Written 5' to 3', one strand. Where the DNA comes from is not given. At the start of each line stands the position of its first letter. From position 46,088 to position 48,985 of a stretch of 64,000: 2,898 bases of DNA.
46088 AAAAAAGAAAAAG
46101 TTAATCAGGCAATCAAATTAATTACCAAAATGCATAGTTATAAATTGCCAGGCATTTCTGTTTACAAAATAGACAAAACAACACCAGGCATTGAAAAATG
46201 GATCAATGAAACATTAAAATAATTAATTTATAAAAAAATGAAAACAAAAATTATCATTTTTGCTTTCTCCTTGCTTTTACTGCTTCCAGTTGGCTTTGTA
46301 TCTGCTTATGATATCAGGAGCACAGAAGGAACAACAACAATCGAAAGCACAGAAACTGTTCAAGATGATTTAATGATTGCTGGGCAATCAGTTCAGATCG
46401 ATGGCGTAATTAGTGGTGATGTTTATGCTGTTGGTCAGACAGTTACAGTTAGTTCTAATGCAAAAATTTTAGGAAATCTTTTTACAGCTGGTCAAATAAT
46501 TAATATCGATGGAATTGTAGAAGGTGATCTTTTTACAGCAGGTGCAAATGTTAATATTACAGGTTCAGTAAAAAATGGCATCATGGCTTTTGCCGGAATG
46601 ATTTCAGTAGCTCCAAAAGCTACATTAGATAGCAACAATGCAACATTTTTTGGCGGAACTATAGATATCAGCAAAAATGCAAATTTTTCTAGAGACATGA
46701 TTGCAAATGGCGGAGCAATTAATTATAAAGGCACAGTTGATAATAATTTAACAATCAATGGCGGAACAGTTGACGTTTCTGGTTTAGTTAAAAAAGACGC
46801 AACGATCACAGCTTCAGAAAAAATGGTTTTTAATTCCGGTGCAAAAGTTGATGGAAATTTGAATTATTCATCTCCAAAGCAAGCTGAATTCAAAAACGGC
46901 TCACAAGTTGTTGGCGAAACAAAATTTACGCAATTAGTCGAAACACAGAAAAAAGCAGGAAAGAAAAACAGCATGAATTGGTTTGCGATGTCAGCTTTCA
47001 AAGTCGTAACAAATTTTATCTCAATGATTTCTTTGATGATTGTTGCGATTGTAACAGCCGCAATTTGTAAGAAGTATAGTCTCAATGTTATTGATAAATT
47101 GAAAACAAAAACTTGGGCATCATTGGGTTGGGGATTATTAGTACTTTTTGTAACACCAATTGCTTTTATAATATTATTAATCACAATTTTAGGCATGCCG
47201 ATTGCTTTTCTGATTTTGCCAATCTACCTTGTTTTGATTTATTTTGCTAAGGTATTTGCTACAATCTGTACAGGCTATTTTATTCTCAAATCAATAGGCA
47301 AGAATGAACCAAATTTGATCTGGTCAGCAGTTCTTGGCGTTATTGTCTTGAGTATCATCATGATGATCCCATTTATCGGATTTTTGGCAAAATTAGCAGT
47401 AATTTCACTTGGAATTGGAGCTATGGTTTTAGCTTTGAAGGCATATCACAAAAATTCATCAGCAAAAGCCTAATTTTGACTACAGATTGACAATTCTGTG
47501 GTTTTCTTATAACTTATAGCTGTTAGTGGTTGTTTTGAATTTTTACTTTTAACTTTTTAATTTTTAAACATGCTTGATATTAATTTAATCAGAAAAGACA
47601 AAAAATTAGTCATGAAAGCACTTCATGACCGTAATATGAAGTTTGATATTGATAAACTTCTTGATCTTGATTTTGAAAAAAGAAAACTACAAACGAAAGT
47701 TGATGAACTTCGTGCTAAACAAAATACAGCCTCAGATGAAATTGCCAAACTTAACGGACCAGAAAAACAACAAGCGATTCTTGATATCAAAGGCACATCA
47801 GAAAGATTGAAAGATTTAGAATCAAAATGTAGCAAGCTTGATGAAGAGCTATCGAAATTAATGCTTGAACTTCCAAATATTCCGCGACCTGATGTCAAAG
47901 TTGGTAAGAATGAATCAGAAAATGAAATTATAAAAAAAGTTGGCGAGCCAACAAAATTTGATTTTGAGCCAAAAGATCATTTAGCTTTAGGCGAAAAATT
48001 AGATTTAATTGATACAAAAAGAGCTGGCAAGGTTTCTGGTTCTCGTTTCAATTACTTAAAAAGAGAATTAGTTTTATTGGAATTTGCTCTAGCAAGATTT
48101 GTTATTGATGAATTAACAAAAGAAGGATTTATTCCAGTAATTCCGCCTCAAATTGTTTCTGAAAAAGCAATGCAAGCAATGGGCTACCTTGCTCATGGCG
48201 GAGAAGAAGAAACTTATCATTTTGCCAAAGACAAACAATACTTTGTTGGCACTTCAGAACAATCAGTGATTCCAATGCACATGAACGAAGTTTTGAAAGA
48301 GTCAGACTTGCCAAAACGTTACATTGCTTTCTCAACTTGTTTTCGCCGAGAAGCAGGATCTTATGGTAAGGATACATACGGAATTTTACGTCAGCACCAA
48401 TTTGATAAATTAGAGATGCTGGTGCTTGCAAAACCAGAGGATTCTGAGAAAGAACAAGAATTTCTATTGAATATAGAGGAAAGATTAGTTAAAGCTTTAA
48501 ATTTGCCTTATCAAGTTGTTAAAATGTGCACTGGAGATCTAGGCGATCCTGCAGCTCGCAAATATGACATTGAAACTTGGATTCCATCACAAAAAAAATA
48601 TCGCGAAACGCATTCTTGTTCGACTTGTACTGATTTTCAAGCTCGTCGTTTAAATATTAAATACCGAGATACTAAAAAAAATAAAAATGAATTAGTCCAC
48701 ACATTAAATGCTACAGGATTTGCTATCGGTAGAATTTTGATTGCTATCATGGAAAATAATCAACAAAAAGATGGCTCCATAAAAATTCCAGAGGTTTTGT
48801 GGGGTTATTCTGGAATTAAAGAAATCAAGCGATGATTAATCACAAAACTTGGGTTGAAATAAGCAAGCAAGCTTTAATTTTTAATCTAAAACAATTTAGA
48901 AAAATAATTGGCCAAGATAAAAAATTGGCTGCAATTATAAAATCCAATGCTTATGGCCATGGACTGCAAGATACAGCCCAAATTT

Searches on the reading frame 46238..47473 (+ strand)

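Call 56: search_protein_families(library=pfam, proteins=[window:46238-47473:+], max_evalue=0.00001)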
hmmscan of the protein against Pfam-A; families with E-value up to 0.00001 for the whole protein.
window:46238-47473:+ (411 aa): 1 family
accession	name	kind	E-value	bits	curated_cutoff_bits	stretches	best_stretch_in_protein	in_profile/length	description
PF04519.19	Bactofilin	-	3.3e-08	34.1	27.9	0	35-128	3-91/98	Polymer-forming cytoskeletal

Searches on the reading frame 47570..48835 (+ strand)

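Call 56: search_protein_families(library=pfam, proteins=[window:47570-48835:+], max_evalue=0.00001)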
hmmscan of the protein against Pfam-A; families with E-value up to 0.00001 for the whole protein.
window:47570-48835:+ (421 aa): 2 families
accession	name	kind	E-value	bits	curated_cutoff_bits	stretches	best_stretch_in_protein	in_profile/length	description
PF00587.30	tRNA-synt_2b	-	9.4e-37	127.2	29.3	1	222-397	10-179/179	tRNA synthetase class II core domain (G, H, P, S and T)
PF02403.27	Seryl_tRNA_N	-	7.4e-24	84.5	28.2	1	1-105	1-108/108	Seryl-tRNA synthetase N-terminal domain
